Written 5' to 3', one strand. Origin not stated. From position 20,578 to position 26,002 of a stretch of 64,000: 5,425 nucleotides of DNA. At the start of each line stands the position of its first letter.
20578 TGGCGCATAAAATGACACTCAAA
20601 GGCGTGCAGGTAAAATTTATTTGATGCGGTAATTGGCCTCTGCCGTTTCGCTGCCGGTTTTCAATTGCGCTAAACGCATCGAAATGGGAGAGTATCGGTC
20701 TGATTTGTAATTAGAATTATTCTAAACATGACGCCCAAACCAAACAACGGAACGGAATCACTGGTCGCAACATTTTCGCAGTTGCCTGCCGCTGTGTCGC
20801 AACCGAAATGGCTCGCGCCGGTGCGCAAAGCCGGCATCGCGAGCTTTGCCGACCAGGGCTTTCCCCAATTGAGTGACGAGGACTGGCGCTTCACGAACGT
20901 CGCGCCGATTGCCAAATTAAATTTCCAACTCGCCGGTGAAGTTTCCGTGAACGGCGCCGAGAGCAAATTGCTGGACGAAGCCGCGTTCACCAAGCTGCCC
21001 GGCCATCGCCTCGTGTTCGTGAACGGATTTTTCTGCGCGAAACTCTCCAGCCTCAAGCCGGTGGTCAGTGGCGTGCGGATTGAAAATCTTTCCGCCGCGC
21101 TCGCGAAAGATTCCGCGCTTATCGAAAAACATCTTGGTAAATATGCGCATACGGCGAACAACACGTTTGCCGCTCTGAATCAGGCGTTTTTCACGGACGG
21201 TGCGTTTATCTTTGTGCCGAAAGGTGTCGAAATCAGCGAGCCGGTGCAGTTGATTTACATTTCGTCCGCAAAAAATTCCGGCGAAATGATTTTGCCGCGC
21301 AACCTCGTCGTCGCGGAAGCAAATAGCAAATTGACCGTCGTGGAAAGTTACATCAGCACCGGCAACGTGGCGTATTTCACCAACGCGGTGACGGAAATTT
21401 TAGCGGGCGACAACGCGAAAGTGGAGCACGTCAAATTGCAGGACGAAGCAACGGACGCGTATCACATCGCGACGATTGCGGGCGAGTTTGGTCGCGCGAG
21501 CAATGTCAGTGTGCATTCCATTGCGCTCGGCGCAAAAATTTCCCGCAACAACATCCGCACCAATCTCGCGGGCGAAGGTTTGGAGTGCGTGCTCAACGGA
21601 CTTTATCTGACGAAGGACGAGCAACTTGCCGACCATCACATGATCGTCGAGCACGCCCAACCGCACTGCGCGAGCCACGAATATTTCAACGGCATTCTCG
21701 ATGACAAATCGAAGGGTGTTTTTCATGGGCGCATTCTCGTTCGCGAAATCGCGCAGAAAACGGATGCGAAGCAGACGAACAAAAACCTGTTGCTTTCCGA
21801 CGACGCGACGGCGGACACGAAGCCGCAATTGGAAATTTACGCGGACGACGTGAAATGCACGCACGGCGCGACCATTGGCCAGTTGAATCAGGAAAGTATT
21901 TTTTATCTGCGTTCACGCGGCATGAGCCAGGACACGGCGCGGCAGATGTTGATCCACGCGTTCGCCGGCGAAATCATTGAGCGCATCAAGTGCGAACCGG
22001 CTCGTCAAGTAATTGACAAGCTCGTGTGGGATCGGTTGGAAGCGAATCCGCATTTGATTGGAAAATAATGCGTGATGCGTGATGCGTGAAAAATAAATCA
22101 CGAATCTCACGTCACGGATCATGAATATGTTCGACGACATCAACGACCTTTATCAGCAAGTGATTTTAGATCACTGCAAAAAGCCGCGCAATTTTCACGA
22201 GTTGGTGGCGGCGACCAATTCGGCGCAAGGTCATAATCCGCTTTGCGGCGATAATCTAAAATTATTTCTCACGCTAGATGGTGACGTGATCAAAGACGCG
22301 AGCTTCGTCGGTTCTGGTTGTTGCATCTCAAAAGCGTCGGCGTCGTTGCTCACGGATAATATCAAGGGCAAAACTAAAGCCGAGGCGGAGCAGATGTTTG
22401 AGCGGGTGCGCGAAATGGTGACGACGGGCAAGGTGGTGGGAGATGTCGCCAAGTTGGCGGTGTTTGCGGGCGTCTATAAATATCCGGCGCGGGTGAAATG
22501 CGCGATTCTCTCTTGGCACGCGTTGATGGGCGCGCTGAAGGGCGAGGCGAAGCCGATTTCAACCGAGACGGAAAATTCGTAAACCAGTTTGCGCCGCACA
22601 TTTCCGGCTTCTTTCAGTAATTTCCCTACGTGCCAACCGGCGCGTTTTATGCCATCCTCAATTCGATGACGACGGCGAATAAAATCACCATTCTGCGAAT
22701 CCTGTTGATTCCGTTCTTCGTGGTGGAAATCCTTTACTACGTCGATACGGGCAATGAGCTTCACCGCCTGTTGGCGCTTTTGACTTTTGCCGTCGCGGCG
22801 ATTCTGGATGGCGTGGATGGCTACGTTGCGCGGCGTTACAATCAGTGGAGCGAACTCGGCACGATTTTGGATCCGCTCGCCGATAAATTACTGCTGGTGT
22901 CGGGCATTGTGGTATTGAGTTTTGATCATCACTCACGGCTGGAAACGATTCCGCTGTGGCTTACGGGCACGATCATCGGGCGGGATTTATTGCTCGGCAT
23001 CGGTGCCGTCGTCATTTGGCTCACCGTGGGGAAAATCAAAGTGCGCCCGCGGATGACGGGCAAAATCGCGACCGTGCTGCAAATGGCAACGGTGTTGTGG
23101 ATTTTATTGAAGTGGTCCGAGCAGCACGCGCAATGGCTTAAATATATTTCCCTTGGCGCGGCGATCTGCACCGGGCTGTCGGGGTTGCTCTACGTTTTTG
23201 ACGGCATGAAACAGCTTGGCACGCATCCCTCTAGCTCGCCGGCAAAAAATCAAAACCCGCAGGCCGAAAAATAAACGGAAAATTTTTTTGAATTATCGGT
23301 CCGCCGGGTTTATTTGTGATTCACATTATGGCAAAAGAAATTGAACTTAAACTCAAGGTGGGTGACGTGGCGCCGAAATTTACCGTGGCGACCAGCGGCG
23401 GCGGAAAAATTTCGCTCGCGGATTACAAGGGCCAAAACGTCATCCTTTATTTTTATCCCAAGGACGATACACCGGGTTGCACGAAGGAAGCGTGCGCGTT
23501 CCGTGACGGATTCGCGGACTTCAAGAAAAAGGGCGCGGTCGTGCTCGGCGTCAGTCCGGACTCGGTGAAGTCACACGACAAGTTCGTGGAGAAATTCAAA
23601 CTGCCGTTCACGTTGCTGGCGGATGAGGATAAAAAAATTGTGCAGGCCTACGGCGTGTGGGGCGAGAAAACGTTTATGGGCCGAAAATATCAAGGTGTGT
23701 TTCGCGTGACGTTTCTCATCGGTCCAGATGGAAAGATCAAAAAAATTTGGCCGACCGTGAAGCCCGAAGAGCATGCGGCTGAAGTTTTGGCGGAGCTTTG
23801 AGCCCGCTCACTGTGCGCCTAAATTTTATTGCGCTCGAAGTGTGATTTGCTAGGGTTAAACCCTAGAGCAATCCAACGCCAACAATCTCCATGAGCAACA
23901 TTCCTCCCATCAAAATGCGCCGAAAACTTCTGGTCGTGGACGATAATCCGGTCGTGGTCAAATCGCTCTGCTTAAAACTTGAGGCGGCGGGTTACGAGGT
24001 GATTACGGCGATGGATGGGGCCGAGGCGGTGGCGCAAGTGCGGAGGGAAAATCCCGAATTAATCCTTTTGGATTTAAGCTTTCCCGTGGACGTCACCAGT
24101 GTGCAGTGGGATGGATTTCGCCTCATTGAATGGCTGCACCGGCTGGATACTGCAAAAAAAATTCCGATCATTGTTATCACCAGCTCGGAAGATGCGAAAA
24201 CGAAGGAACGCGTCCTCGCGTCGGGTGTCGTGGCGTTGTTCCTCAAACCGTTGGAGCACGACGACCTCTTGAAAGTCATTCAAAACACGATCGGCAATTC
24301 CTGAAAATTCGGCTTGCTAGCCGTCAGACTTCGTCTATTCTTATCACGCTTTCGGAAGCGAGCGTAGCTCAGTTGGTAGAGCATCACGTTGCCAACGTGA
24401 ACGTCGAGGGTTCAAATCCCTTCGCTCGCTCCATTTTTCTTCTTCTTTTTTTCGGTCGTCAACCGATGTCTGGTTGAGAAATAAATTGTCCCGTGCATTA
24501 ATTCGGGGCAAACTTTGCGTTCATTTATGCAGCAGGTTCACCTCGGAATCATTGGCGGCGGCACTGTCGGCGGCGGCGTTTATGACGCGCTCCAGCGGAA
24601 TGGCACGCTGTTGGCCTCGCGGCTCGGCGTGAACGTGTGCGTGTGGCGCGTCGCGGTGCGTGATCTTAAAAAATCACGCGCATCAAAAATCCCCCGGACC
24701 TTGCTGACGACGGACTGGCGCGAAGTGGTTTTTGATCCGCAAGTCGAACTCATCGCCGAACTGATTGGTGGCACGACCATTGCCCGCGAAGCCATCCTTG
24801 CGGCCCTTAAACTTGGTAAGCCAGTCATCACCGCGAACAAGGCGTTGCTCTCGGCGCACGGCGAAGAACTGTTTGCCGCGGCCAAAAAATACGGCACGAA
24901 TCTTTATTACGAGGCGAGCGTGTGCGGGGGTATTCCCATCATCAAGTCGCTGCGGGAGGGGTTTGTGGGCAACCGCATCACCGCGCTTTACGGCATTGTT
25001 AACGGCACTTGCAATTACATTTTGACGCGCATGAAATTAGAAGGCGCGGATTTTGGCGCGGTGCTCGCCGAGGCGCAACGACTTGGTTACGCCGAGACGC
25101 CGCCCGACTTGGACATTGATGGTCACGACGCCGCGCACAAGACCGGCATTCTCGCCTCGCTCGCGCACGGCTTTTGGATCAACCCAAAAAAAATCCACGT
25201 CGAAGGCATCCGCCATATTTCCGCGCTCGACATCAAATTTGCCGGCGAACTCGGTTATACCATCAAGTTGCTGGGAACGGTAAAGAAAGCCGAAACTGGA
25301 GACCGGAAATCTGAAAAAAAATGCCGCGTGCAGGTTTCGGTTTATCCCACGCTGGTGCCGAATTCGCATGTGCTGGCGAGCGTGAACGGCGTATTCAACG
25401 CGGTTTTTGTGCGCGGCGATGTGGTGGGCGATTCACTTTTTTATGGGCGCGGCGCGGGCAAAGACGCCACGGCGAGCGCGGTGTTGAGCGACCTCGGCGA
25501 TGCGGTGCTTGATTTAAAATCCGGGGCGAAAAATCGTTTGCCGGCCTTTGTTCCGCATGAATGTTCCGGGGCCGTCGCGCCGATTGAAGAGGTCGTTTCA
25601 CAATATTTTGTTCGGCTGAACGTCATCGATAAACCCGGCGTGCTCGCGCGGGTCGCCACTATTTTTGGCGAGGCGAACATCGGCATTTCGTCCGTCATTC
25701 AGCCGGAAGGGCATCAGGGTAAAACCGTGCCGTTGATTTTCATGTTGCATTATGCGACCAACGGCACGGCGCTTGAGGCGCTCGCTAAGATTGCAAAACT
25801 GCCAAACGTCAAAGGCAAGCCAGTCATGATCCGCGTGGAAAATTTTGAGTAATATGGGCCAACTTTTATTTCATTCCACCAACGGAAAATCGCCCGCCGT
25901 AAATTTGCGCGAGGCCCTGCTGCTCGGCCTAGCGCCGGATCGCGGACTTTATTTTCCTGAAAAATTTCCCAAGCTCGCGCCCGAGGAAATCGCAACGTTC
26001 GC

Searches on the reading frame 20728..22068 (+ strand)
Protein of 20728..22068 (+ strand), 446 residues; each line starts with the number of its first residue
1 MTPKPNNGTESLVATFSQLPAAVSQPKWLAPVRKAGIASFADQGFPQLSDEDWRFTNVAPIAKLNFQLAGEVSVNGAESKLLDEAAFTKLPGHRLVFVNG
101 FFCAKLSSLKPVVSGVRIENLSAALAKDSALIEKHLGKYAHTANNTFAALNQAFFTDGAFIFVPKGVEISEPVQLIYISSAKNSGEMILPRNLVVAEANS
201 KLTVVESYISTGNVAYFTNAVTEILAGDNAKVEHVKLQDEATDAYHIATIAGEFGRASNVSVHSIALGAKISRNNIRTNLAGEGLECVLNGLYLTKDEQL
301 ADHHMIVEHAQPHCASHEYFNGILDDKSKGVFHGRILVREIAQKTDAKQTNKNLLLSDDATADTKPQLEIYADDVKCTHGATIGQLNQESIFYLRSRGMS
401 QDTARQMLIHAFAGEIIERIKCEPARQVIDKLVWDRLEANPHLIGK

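Call 28: search_protein_families(library=pfam, proteins=[window:20728-22068:+], max_evalue=0.001)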
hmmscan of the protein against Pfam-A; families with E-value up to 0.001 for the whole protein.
window:20728-22068:+ (446 aa): 2 families
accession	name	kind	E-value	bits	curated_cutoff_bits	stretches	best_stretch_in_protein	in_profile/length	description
PF01458.23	SUFBD_core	-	2.1e-88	296.1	27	1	183-412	5-232/232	SUF system FeS cluster assembly, SufBD core domain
PF19295.5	SufBD_N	-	2.8e-24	86.2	23.5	1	26-175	23-172/172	SufBD protein N-terminal region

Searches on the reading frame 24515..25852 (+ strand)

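Call 28: search_protein_families(library=pfam, proteins=[window:24515-25852:+], max_evalue=0.001)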
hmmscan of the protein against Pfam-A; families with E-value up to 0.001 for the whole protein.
window:24515-25852:+ (445 aa): 4 families
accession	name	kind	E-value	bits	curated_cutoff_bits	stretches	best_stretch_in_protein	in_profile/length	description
PF00742.24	Homoserine_dh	-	2e-61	207.2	22.9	1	141-327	1-172/173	Homoserine dehydrogenase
PF03447.22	NAD_binding_3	-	6.4e-19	69.2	24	1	14-133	1-116/116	Homoserine dehydrogenase, NAD binding domain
PF01842.31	ACT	-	1e-06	28.8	27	1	366-426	3-64/66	ACT domain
PF22629.2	ACT_AHAS_ss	-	0.00036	21.1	27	0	369-432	4-65/67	AHAS small subunit-like ACT domain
